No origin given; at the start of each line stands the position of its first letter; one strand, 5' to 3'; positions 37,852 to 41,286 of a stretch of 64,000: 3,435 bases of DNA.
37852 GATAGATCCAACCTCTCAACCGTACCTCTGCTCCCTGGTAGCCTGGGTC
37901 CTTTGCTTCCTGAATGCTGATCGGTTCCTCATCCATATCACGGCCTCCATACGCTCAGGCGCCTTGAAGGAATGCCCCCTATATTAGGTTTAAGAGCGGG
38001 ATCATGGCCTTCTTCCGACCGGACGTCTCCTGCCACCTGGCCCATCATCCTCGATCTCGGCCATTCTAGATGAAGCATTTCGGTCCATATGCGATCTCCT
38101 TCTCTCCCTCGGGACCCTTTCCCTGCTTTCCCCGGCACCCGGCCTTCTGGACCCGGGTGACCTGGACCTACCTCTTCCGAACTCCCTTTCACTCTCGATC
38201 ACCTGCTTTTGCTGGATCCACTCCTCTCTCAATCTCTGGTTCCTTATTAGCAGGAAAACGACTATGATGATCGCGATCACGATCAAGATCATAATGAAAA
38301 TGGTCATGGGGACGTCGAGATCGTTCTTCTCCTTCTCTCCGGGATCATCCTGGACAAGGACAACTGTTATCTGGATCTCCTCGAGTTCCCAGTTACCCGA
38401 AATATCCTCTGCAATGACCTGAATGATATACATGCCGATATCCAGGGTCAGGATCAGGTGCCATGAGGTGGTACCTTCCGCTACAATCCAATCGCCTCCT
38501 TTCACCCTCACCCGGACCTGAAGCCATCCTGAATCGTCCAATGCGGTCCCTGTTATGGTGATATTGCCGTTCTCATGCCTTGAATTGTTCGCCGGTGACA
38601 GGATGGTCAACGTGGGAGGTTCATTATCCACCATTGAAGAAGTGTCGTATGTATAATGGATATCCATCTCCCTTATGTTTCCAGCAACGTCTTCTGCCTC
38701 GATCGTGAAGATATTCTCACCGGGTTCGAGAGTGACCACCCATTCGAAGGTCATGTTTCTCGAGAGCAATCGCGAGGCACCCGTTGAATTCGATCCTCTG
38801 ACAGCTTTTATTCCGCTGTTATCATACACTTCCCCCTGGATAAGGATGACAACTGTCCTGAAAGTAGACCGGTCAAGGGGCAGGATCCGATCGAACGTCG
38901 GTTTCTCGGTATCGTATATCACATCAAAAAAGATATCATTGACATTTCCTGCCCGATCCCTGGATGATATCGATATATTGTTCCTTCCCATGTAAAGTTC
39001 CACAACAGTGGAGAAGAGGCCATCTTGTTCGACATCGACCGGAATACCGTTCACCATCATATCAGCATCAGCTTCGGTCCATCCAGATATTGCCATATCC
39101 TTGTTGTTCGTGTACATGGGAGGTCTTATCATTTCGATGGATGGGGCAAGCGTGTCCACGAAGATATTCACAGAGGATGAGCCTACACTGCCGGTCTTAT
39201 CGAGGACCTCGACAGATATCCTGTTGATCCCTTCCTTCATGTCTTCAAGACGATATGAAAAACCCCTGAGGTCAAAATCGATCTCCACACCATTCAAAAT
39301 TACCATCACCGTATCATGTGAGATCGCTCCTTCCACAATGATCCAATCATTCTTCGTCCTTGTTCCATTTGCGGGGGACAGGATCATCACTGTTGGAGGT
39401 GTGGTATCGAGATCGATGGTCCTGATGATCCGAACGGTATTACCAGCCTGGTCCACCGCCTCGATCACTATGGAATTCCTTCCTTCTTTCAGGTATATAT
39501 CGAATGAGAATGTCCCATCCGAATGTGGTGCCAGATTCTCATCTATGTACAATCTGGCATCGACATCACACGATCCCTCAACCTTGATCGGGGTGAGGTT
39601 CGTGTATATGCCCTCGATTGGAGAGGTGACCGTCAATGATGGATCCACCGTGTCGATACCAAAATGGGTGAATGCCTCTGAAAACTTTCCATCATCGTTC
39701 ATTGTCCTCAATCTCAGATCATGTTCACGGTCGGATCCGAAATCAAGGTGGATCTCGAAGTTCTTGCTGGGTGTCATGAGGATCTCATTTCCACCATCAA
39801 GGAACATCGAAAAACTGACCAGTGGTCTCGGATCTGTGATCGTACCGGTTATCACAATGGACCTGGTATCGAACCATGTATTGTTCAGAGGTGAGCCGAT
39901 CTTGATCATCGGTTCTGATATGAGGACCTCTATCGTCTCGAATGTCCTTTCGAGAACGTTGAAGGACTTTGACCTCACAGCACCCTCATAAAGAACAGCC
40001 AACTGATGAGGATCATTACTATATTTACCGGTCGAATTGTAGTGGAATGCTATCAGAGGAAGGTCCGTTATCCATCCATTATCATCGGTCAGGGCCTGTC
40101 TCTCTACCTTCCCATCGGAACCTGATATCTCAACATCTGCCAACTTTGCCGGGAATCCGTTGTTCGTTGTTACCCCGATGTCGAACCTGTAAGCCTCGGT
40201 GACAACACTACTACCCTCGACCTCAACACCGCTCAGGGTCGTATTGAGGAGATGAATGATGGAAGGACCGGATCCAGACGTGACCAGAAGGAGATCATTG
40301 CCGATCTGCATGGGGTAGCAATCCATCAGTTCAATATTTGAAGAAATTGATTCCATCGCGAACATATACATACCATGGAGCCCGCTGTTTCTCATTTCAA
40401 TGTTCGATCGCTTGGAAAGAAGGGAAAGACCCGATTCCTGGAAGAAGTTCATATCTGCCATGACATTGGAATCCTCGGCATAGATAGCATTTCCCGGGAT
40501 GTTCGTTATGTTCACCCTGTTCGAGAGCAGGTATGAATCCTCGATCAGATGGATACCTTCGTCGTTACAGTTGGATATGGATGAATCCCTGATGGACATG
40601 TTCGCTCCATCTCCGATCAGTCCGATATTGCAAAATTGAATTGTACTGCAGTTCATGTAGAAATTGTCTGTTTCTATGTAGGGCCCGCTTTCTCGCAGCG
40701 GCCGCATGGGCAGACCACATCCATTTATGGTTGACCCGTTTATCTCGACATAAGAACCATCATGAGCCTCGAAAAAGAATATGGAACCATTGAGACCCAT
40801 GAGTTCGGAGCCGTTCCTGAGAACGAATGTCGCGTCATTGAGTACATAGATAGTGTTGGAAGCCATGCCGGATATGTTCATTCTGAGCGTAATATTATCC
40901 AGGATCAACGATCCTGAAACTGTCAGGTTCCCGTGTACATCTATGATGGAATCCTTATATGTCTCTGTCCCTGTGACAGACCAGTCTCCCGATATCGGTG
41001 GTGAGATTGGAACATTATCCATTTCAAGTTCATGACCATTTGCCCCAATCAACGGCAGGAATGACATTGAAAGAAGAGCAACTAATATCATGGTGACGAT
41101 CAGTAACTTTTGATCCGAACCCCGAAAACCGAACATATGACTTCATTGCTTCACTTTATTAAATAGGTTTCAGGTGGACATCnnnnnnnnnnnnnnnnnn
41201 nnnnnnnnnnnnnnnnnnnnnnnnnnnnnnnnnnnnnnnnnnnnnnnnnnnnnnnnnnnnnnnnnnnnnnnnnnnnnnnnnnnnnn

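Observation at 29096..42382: Cell-surface locus of three giant adhesin-like proteins plus a type-I membrane protein, two with matching acidic P/Q/E-rich cytoplasmic tails and one with an Arg-rich tail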

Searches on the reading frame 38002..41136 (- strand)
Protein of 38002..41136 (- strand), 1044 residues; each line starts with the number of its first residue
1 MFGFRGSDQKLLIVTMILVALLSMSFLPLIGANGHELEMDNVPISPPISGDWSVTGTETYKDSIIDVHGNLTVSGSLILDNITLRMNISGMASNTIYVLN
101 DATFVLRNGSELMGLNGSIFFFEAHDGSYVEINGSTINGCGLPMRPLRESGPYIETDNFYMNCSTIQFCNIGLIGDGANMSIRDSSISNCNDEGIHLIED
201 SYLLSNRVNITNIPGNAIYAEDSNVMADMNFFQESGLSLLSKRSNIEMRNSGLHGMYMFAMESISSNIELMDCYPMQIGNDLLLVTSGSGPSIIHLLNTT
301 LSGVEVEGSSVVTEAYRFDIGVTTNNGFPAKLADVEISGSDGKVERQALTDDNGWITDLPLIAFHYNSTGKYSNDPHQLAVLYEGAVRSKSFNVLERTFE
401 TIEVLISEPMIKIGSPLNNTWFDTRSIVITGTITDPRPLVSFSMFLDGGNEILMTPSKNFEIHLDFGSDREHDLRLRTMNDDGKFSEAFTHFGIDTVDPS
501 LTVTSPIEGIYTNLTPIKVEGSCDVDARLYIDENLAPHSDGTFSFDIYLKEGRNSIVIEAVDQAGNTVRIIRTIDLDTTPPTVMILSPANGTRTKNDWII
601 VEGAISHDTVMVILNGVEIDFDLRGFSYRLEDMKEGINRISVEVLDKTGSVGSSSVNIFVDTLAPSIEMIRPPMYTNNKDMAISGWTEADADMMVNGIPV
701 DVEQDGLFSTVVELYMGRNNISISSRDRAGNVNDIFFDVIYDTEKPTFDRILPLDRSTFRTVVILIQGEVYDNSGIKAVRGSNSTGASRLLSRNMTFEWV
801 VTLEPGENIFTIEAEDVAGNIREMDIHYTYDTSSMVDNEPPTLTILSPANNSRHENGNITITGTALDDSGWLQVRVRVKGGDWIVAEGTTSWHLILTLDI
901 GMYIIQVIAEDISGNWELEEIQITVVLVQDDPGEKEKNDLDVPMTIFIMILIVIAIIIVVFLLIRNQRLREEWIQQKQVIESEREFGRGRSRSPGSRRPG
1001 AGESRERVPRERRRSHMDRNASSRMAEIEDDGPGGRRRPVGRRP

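Call 4: search_protein_families(library=pfam, proteins=[window:38002-41136:-], max_evalue=0.01)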
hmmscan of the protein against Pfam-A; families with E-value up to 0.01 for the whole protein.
window:38002-41136:- (1044 aa): 7 families
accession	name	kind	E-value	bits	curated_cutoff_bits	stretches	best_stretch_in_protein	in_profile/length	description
PF09136.16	Glucodextran_B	-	2.6e-46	155.9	27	4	499-577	1-82/83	Glucodextranase, domain B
PF17957.7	Big_7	-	1.1e-17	64.8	24.1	1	841-893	1-53/70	Bacterial Ig domain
PF19077.6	Big_13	-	9.2e-13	49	27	0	781-832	49-102/102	Bacterial Ig-like domain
PF24893.1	DUF7743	-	4e-05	23.7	27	0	764-848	22-112/120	Domain of unknown function (DUF7743)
PF13750.12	Big_3_3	-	5.4e-05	23.3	27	0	545-593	7-55/157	Bacterial Ig-like domain (group 3)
PF13229.12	Beta_helix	-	5.7e-05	23.2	25.9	1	86-224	16-148/158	Right handed beta helix region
PF12733.13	Cadherin-like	-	0.0013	19.6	24.2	0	495-568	14-79/89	Cadherin-like beta sandwich domain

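Call 5: search_protein_families(library=ncbifam, proteins=[window:38002-41136:-], max_evalue=0.01)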
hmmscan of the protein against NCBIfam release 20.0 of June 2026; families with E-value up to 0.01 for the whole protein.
window:38002-41136:- (1044 aa): 4 families
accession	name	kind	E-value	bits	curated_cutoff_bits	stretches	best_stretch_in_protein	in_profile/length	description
NF033510.3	Ca_tandemer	repeat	5.6e-08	33.1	50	0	658-732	4-95/96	Ca2+-stabilized repeat-containing adhesin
NF047446.1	barrel_OmpL47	domain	1.3e-05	25.6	40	0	550-567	41-58/68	OmpL47-type beta-barrel domain-containing protein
NF047441.1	Lepto_OmpL47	equivalog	5.6e-05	22.9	250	0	549-586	110-148/336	multi-beta-barrel domain surface protein OmpL47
NF058578.1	CPR_pilus_PamR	equivalog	9.2e-05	21.4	300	0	502-565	57-128/297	pilus system RbmA-like protein PamR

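Call 60: search_solved_structures(query=window:38002-41136:-, max_evalue=0.01)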
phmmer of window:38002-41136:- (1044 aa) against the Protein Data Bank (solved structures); distinct sequences matched with E-value up to 0.01: 0.

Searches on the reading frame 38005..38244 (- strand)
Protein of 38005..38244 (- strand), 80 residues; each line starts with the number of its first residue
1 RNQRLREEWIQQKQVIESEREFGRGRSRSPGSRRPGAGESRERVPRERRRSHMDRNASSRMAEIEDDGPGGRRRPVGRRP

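Call 38: search_protein_families(library=pfam, proteins=[window:38005-38244:-], max_evalue=10)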
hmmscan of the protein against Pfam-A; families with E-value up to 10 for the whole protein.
seq(80 aa): 1 family
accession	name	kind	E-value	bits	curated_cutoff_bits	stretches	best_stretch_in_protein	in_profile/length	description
PF00257.24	Dehydrin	-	0.026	15.4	30.6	1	23-74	41-94/154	Dehydrin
